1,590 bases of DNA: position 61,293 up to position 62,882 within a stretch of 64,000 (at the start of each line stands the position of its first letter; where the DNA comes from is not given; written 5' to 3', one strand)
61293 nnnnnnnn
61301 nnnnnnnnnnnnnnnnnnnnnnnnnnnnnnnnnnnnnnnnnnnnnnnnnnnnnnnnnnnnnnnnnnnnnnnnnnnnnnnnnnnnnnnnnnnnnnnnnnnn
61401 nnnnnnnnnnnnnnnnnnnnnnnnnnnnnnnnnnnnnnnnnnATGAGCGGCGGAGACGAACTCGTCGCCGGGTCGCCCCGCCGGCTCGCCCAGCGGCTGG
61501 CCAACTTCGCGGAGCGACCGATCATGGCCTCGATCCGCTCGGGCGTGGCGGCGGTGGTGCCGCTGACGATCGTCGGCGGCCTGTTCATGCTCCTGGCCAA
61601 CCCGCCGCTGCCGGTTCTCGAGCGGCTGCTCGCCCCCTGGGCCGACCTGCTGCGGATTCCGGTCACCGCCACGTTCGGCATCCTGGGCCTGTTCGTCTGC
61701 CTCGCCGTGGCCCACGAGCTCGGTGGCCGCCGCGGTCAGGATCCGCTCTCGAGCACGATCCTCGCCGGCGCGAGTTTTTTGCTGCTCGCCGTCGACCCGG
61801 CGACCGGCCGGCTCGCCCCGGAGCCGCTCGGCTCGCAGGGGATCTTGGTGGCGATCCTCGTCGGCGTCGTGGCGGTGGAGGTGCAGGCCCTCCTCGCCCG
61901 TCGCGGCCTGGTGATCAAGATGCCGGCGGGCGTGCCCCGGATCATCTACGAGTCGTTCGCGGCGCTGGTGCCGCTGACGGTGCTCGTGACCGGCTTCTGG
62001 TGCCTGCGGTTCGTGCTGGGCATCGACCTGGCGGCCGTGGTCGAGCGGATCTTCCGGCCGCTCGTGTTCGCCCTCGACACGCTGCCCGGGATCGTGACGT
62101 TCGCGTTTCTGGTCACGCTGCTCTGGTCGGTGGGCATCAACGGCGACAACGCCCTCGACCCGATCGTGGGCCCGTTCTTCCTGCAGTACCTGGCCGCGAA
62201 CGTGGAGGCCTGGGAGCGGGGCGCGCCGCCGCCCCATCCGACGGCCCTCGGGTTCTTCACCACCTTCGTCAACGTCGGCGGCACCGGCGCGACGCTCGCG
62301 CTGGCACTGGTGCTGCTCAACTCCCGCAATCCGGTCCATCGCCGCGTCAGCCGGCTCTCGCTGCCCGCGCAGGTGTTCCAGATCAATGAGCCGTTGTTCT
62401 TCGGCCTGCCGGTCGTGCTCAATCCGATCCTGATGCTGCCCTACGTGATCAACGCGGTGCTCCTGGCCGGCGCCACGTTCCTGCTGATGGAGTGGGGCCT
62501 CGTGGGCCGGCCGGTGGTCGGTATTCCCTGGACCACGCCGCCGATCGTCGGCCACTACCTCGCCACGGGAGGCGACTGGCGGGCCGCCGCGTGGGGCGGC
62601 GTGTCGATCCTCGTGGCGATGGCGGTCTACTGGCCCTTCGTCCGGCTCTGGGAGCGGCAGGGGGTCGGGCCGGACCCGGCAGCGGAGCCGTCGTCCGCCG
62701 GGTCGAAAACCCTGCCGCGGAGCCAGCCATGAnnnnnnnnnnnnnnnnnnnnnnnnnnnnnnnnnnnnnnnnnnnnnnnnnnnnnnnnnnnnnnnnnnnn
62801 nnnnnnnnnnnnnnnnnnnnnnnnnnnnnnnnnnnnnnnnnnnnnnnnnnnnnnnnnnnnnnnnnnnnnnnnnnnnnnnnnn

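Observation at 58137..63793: Translationally coupled operon: secreted C45 Ntn-peptidase > cytoplasmic GH84-GNAT fusion > orphan PTS EIIC > G1P-dehydrogenase-like enzyme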

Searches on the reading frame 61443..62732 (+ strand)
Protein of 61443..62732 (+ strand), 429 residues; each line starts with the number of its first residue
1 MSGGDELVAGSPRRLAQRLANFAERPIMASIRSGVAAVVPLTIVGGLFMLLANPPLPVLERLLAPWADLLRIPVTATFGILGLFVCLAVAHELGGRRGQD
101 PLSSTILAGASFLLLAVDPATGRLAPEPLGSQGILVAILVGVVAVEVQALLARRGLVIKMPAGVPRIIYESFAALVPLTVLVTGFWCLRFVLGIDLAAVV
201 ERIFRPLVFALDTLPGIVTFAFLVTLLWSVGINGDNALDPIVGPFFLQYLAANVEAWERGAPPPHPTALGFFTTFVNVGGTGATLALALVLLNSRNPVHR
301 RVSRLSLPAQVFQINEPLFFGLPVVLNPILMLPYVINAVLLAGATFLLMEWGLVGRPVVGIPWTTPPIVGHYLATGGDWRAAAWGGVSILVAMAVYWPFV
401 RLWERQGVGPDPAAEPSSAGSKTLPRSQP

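Call 8: search_protein_families(library=pfam, proteins=[window:61443-62732:+], max_evalue=0.01)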
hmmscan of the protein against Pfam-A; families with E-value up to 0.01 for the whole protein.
window:61443-62732:+ (429 aa): 1 family
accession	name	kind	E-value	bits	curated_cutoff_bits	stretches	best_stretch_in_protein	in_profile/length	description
PF02378.23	PTS_EIIC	-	3.1e-40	138.7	30.7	1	33-337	2-318/319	Phosphotransferase system, EIIC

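Call 9: search_protein_families(library=ncbifam, proteins=[window:61443-62732:+], max_evalue=0.01)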
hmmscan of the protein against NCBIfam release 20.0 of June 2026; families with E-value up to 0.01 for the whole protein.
window:61443-62732:+ (429 aa): 5 families
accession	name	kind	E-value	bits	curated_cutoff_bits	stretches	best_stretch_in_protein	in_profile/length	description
TIGR00359.1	cello_pts_IIC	equivalog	1.8e-85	287.5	434.45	1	23-406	9-417/424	PTS cellobiose transporter subunit IIC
TIGR00410.1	lacE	subfamily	1.8e-85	287.5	236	1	23-406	9-417/424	PTS system, lactose/cellobiose family IIC component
NF007157.0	PRK09592.1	equivalog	4.7e-52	177.2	503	2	129-406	165-439/451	PTS cellobiose transporter subunit IIC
TIGR00394.1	lac_pts_IIC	equivalog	1.5e-49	169.3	614.4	1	27-406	13-405/412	lactose-specific PTS transporter subunit EIIC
NF007634.0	PRK10297.1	equivalog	2.8e-41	141.6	760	1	76-402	89-429/452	PTS N,N'-diacetylchitobiose transporter subunit IIC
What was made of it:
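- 61443..62732 (+): g3: stand-alone EIIC of the lactose/cellobiose/chitobiose family (429 aa). Asn233 replaces ChbC His250 (GINGDN, 62133-62150). The ChbC Glu334 equivalent is kept (FQINE, 62376-62390). TIGR00410, 287.5 bits against 236 (call 9).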

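Call 13: search_solved_structures(query=window:61443-62732:+, max_evalue=0.01)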
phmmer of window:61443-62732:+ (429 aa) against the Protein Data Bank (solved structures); distinct sequences matched with E-value up to 0.01: 1.
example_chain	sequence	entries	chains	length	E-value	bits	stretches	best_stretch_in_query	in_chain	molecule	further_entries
3qnq_A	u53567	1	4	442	6.9e-58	199.8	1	22-411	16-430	PTS system, cellobiose-specific IIC component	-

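Call 33: search_solved_structures(query=window:61443-62732:+, max_evalue=0.01, show_alignments=1)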
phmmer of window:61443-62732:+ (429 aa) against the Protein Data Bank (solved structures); distinct sequences matched with E-value up to 0.01: 1.
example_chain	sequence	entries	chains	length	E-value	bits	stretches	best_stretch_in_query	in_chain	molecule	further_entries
3qnq_A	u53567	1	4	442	6.9e-58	199.8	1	22-411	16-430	PTS system, cellobiose-specific IIC component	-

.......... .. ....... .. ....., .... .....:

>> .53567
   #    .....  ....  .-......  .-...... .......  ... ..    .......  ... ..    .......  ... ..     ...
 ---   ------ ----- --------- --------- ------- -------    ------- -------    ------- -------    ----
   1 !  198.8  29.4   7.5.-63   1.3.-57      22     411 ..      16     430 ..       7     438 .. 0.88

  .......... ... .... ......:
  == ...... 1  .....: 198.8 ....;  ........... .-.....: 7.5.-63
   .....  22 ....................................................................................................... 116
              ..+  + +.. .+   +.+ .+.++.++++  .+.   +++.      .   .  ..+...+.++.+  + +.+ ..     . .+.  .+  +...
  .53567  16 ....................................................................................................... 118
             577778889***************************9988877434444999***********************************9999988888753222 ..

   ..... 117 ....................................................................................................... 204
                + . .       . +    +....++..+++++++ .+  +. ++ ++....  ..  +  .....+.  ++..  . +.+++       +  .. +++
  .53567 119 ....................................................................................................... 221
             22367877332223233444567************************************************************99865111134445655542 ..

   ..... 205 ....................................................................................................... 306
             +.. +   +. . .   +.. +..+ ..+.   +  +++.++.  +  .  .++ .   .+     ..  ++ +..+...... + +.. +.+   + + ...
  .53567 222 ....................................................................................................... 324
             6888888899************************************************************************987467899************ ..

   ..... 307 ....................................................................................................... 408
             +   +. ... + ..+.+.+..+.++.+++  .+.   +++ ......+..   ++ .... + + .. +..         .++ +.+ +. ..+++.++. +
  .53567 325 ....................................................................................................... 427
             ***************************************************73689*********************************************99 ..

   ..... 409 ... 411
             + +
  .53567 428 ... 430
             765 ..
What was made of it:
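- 61443..62732 (+): B. cereus ChbC (3qnq), 7e-58 (calls 13, 33).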

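Call 54: find_homologous_proteins(query=window:61443-62732:+, max_evalue=1e-20)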
Query window:61443-62732:+ (429 aa): 2503 proteins with E <= 1e-20 among 8000 candidates; the best 120 are listed.
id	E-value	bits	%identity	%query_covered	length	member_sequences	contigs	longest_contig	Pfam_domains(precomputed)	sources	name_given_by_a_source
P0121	9.1e-270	913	98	100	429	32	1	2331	PF02378.24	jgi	-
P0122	4.9e-267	904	97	100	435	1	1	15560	PF02378.24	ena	-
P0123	1.2e-244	830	93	95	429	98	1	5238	PF02378.24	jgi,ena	jgi:PTS system cellobiose-specific IIC component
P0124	1.1e-238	810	89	98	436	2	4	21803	PF02378.24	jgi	-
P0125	4.3e-238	809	88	100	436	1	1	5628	PF02378.24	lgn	-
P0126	2.5e-237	806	89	98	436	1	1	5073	PF02378.24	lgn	-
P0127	2.8e-237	806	88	100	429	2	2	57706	PF02378.24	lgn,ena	-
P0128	5.5e-237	805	89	98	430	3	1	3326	PF02378.24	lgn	-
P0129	5.8e-237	805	88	98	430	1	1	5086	PF02378.24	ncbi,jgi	jgi:PTS system cellobiose-specific IIC component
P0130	2.4e-235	800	88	99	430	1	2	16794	PF02378.24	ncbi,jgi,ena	-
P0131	2.4e-223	760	87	91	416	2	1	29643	PF02378.24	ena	-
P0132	4.1e-222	756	82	98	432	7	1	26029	PF02378.24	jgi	jgi:PTS system cellobiose-specific IIC component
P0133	9.0e-218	742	83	95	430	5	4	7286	PF02378.24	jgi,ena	jgi:PTS system cellobiose-specific IIC component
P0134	3.9e-217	739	87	92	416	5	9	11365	PF02378.24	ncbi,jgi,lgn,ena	jgi:PTS system cellobiose-specific IIC component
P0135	1.7e-214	731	84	95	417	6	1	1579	PF02378.24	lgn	-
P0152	1.3e-173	596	71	87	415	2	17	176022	PF02378.24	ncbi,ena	-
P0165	6.6e-154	531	61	92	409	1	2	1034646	PF02378.24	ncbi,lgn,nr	ncbi:MAG: PTS sugar transporter subunit IIC [Opitutaceae bacterium]|nr:PTS sugar transporter subunit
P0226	1.2e-147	511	59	94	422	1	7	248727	PF02378.24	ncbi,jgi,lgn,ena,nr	ncbi:MAG TPA: PTS transporter subunit EIIC [Candidatus Paceibacterota bacterium]|nr:PTS sugar transp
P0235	2.2e-147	510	60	92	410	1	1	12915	PF02378.24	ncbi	-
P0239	2.5e-147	509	58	93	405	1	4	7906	PF02378.24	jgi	jgi:PTS system cellobiose-specific IIC component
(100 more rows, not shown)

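Call 55: find_encoding_contigs(protein=P0152, flank=10000, max_places=2)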
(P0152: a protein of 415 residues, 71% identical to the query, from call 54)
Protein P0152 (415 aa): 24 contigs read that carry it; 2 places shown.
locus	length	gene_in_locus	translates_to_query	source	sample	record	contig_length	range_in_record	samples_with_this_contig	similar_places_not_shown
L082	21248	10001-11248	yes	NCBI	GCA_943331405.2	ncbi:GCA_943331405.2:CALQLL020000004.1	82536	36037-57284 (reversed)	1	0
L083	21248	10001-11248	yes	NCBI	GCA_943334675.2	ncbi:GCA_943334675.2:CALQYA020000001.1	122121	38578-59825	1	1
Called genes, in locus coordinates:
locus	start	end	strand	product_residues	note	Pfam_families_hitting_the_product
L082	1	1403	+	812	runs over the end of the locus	PF04851:ResIII (weak), PF13191:AAA_16 (weak), PF13245:AAA_19 (weak), PF09848:SLFN-g3_helicase, PF13401:AAA_22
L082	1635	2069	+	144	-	PF00892:EamA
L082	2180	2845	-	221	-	-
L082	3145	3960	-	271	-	-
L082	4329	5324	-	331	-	PF05721:PhyH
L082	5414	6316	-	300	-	PF00005:ABC_tran, PF13304:AAA_21 (weak)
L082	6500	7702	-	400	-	PF03983:SHD1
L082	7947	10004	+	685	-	PF07555:NAGidase, PF00583:Acetyltransf_1, PF13508:Acetyltransf_7 (weak), PF13673:Acetyltransf_10 (weak)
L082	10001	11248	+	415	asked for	PF02378:PTS_EIIC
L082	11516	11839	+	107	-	PF04255:DUF433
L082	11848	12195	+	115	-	PF18480:DUF5615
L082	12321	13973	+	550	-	-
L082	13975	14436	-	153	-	PF07090:GATase1_like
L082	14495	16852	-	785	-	PF05649:Peptidase_M13_N, PF01431:Peptidase_M13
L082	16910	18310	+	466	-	PF05048:NosD, PF13229:Beta_helix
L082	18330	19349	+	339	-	PF24827:AstE_AspA_cat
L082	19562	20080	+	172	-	PF04186:FxsA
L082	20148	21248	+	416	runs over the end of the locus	PF07690:MFS_1, PF03137:OATP (weak)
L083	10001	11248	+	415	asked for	PF02378:PTS_EIIC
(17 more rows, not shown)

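Call 56: find_encoding_contigs(protein=P0165, flank=10000, max_places=2)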
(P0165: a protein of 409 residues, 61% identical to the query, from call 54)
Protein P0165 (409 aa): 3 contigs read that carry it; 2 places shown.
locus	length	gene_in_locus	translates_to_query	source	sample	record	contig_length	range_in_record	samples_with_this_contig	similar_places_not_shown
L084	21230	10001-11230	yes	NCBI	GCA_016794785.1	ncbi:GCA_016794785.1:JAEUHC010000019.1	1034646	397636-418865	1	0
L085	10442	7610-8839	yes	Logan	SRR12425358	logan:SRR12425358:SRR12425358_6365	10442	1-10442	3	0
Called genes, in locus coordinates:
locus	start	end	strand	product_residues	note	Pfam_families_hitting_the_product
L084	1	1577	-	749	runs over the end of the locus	PF07715:Plug, PF00593:TonB_dep_Rec_b-barrel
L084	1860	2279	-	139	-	-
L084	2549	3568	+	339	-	-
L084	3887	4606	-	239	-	-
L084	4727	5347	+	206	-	PF06439:3keto-disac_hyd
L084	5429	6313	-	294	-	-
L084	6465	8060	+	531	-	-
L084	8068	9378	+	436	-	PF07555:NAGidase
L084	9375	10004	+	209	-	PF13508:Acetyltransf_7 (weak), PF00583:Acetyltransf_1, PF08445:FR47 (weak)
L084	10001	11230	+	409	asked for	PF02378:PTS_EIIC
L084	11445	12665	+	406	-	PF07969:Amidohydro_3 (faint), PF01979:Amidohydro_1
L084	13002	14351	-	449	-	PF00657:Lipase_GDSL, PF13472:Lipase_GDSL_2, PF06439:3keto-disac_hyd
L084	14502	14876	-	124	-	-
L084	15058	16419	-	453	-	PF04230:PS_pyruv_trans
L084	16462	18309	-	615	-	PF12831:FAD_oxidored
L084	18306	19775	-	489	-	PF07992:Pyr_redox_2 (faint), PF12831:FAD_oxidored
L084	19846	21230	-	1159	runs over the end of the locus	PF13620:CarboxypepD_reg, PF13715:CarbopepD_reg_2, PF07715:Plug, PF00593:TonB_dep_Rec_b-barrel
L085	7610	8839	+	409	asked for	PF02378:PTS_EIIC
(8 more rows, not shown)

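Call 57: find_encoding_contigs(protein=P0226, flank=10000, max_places=2)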
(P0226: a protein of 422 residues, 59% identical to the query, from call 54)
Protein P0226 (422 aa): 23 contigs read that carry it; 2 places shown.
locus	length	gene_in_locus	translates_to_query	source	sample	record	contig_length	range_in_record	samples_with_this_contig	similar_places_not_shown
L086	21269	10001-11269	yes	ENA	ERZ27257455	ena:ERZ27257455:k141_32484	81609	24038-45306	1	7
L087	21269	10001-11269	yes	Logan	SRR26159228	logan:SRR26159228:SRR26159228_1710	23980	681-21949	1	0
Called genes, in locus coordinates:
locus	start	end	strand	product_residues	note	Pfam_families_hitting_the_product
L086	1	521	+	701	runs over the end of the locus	PF12831:FAD_oxidored, PF25275:Golvesin_C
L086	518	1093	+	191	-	-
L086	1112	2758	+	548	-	-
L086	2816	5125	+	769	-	PF00795:CN_hydrolase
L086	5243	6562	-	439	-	PF00884:Sulfatase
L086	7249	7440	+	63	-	-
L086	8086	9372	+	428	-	PF07555:NAGidase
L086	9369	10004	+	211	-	PF00583:Acetyltransf_1 (weak), PF13508:Acetyltransf_7 (weak), PF08445:FR47 (faint)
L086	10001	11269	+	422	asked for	PF02378:PTS_EIIC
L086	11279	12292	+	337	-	PF01408:GFO_IDH_MocA (weak)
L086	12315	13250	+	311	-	-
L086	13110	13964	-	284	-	-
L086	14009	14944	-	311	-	PF01261:AP_endonuc_2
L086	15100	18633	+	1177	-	PF13229:Beta_helix (faint), PF25021:TEN_NHL (faint)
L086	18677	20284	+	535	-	-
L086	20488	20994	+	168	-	PF00722:Glyco_hydro_16, PF26113:GH16_XgeA (weak), PF03935:SKN1_KRE6_Sbg1 (weak)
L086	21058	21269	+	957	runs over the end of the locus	-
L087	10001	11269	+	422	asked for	PF02378:PTS_EIIC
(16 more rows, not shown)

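Call 60: find_encoding_contigs(protein=P0235, flank=8000, max_places=2)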
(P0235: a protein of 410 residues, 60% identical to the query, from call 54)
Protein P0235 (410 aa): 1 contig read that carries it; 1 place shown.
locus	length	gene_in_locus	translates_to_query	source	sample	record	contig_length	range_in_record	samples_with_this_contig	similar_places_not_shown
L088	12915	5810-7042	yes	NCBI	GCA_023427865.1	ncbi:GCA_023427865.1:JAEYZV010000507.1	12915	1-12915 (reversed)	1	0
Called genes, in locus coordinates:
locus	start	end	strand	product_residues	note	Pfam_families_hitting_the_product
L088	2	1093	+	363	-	?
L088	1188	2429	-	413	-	PF02746:MR_MLE_N, PF13378:MR_MLE_C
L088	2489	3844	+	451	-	PF07555:NAGidase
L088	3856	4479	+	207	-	PF00583:Acetyltransf_1, PF13508:Acetyltransf_7, PF08445:FR47 (weak)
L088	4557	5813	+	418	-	PF00155:Aminotran_1_2, PF01041:DegT_DnrJ_EryC1, PF01212:Beta_elim_lyase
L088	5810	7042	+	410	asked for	PF02378:PTS_EIIC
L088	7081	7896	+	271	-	PF06724:DUF1206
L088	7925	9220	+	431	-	PF12715:Abhydrolase_7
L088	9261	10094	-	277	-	PF13483:Lactamase_B_3, PF12706:Lactamase_B_2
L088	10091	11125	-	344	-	PF01717:Meth_synt_2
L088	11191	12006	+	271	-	PF23441:SDR (weak), PF00106:adh_short, PF08659:KR (weak), PF13561:adh_short_C2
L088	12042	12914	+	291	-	?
